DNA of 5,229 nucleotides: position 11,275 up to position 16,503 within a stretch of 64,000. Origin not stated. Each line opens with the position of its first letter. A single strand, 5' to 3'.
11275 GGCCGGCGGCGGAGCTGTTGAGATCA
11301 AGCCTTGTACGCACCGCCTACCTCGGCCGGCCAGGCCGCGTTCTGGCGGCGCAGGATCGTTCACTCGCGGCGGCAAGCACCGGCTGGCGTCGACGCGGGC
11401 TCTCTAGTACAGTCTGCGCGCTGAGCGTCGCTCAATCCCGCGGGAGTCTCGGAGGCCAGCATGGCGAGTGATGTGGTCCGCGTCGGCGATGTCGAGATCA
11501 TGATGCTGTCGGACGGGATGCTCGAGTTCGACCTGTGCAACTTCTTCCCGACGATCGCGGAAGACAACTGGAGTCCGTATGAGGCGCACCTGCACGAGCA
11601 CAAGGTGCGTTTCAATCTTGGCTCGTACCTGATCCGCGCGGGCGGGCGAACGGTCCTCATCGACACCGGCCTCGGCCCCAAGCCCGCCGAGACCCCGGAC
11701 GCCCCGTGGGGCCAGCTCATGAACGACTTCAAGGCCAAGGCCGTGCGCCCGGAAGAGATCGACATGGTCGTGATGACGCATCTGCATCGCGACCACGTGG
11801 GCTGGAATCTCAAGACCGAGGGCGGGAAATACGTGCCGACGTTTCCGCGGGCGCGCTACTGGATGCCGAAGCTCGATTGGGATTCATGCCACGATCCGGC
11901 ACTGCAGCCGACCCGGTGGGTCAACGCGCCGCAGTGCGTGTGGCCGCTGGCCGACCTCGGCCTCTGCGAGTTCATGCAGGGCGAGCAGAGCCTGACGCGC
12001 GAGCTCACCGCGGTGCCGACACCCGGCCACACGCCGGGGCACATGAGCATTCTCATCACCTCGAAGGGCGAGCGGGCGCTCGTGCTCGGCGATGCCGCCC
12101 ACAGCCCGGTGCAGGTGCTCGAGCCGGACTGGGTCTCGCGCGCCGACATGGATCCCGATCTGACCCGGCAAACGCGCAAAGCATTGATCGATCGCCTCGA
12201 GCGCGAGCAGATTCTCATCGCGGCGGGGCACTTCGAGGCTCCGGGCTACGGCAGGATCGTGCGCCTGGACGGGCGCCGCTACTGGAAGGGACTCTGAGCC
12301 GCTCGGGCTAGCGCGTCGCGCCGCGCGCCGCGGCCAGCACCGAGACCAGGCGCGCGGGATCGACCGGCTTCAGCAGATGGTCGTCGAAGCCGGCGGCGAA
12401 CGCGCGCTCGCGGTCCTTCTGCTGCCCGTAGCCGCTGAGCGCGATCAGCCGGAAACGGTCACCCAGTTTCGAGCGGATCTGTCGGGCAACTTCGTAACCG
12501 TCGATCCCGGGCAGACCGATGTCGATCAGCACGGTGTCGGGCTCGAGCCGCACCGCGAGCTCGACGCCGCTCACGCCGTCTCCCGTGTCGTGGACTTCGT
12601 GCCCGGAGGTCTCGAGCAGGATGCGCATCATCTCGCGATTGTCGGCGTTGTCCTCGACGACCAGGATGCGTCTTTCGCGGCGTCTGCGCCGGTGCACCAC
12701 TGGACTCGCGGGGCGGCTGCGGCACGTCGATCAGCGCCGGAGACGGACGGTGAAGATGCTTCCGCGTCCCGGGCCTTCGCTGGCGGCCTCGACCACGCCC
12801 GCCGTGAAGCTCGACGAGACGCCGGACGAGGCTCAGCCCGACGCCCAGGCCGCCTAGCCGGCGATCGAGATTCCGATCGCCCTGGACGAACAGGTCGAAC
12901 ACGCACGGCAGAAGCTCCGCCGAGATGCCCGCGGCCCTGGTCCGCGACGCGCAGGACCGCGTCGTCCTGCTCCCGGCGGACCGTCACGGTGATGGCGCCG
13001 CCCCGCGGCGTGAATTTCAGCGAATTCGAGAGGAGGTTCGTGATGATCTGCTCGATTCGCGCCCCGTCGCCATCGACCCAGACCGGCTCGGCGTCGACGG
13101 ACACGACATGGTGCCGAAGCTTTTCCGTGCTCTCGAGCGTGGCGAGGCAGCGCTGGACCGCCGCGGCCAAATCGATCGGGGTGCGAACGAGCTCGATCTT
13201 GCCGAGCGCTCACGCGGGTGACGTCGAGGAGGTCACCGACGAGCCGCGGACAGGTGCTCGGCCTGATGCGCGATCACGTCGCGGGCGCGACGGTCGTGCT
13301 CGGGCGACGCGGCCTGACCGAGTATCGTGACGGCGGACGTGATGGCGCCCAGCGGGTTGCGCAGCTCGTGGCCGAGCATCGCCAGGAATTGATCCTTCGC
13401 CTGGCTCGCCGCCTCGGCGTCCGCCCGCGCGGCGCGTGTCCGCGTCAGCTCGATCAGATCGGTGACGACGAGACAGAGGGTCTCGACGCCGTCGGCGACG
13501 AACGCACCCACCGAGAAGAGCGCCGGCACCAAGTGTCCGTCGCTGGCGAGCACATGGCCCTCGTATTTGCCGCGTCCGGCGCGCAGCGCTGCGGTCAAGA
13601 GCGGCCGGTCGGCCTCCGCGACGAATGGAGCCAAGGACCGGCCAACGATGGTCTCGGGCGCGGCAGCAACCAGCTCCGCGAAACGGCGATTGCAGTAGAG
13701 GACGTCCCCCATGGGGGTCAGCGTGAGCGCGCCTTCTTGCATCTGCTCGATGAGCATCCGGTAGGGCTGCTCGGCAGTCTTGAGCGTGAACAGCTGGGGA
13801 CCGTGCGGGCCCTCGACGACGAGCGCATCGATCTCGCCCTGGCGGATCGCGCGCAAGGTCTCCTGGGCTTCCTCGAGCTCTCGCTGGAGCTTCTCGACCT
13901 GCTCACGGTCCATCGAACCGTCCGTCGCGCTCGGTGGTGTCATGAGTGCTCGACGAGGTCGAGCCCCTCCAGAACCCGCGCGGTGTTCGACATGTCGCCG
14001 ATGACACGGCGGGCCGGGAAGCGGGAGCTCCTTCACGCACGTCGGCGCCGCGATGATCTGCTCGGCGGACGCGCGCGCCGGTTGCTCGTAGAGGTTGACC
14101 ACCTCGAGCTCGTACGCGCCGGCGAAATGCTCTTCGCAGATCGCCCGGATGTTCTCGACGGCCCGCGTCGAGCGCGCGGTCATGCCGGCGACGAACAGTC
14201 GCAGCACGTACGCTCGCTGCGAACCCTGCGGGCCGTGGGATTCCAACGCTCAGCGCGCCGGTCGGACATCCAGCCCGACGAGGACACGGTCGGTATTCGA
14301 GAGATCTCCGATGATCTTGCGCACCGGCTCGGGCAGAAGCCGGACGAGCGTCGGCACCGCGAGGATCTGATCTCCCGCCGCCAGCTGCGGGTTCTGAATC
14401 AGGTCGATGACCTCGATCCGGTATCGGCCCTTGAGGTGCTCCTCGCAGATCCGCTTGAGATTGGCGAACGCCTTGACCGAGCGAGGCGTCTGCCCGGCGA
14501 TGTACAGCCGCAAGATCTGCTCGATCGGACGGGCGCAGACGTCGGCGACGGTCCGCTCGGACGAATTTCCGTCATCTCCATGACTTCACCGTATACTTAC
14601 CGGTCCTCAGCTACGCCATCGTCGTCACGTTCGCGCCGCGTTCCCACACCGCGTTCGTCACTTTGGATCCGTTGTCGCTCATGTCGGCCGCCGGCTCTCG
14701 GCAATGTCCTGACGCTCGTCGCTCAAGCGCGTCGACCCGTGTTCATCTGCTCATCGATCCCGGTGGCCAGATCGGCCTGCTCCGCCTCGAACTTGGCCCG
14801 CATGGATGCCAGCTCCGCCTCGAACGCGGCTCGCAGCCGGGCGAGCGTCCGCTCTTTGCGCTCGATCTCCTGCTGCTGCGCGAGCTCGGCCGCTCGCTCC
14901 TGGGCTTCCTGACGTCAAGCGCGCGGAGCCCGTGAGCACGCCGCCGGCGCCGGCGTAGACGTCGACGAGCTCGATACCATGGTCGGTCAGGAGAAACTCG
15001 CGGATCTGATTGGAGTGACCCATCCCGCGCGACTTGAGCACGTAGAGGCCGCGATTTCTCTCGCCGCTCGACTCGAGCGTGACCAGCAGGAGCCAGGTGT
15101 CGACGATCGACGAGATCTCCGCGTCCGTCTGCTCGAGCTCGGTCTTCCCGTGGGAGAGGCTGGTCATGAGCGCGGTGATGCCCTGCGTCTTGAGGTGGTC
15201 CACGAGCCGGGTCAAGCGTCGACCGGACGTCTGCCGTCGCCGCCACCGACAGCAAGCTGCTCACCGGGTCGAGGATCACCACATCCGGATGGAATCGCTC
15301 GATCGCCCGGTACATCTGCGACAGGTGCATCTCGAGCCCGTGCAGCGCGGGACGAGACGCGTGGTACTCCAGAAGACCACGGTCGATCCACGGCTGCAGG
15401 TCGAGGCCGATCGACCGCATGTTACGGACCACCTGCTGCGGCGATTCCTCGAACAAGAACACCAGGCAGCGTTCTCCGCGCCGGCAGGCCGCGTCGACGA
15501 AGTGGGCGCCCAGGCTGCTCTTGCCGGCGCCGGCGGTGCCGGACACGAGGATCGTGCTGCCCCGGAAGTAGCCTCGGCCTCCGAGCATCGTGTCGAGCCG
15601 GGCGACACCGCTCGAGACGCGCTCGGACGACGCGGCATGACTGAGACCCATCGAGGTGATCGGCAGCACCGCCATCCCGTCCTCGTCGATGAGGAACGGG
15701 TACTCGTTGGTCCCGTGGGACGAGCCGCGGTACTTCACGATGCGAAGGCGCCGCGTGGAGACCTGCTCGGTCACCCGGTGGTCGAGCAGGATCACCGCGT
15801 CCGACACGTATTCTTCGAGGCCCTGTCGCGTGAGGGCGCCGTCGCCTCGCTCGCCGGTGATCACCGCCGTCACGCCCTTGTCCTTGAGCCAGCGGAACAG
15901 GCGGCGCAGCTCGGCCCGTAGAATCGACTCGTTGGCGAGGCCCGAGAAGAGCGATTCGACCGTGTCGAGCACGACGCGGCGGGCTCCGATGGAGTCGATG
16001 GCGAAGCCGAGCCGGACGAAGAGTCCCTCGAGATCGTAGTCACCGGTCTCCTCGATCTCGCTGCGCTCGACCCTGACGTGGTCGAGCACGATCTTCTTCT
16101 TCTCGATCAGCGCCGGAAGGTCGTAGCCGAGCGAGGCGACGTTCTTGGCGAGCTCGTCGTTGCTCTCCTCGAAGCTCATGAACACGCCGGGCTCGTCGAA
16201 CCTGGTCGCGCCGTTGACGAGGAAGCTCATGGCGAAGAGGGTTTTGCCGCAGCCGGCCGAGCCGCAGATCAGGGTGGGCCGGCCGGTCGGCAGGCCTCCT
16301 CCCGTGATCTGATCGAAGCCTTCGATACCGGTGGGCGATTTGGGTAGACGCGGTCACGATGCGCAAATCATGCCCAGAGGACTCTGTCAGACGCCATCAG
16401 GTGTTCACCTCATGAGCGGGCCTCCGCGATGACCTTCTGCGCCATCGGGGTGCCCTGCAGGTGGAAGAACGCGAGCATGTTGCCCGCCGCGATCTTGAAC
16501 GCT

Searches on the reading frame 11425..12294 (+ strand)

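Call 36: search_protein_families(library=pfam, proteins=[window:11425-12294:+], max_evalue=0.001)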
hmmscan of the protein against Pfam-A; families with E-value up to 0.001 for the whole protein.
window:11425-12294:+ (290 aa): 2 families
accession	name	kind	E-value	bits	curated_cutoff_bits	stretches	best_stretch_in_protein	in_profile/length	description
PF00753.33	Lactamase_B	-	8.4e-19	68.7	22.7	1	67-269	8-196/196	Metallo-beta-lactamase superfamily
PF12706.13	Lactamase_B_2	-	6.3e-05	23.1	27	1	75-126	1-46/200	Beta-lactamase superfamily domain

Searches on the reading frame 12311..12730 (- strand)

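Call 37: search_protein_families(library=pfam, proteins=[window:12311-12730:-], max_evalue=0.001)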
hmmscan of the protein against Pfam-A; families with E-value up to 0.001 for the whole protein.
window:12311-12730:- (140 aa): 1 family
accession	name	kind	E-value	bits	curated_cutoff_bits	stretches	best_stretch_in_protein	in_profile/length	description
PF00072.30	Response_reg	-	2.4e-24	86.1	30.2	1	22-132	1-110/111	Response regulator receiver domain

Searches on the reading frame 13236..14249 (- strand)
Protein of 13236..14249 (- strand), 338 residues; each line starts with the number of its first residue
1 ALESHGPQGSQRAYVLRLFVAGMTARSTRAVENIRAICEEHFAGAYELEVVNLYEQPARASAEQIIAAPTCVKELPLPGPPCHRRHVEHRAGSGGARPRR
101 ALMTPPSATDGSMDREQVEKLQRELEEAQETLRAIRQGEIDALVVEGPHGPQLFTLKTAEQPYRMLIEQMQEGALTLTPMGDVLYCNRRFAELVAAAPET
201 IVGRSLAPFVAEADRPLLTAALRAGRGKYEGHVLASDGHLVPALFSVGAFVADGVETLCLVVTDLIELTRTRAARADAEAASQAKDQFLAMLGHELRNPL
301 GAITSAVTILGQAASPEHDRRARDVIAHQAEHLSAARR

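Call 36: search_protein_families(library=pfam, proteins=[window:13236-14249:-], max_evalue=0.001)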
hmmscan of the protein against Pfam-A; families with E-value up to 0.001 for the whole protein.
window:13236-14249:- (338 aa): 6 families
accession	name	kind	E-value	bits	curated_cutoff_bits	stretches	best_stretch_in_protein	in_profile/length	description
PF07689.18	KaiB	-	1e-14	54.4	27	1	17-78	1-62/82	KaiB domain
PF00512.31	HisKA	-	5.7e-10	39.5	26.9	1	284-334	1-51/66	His Kinase A (phospho-acceptor) domain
PF00989.32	PAS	-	4.8e-06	27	22.6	1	163-227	3-71/113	PAS fold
PF08448.16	PAS_4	-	1.4e-05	25.8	23.1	1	168-223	2-57/110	PAS fold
PF13426.13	PAS_9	-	6.2e-05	23.7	27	1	174-262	4-98/103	PAS domain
PF13188.13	PAS_8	-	0.00021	21.5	21.8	0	163-211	3-52/65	PAS domain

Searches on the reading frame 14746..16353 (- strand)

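Call 37: search_protein_families(library=pfam, proteins=[window:14746-16353:-], max_evalue=0.001)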
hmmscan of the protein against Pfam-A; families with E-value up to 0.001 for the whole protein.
window:14746-16353:- (536 aa): 9 families
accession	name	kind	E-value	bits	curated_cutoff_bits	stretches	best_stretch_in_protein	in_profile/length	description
PF06745.19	ATPase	-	4.6e-91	304.8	26.6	2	7-232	2-229/231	KaiC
PF13481.12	AAA_25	-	1.1e-16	61.4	27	2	17-157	26-174/195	AAA domain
PF03796.21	DnaB_C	-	8.9e-10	38.8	27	1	7-74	3-69/255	DnaB-like helicase C terminal domain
PF00154.27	RecA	-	1.5e-06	28.3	27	0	233-299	20-86/262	recA bacterial DNA recombination protein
PF13401.12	AAA_22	-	7.4e-06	26.8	27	0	266-381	6-109/130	AAA domain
PF05729.18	NACHT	-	1.8e-05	25.1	26.7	0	267-302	2-41/167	NACHT domain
PF24883.2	NPHP3_N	-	2.3e-05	25.1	24.8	0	267-306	24-63/164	Nephrocystin 3, N-terminal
PF13191.12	AAA_16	-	0.00011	23.2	32.6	0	251-299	10-63/167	AAA ATPase domain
PF13479.12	AAA_24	-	0.00082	19.7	27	0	267-307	4-36/195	AAA domain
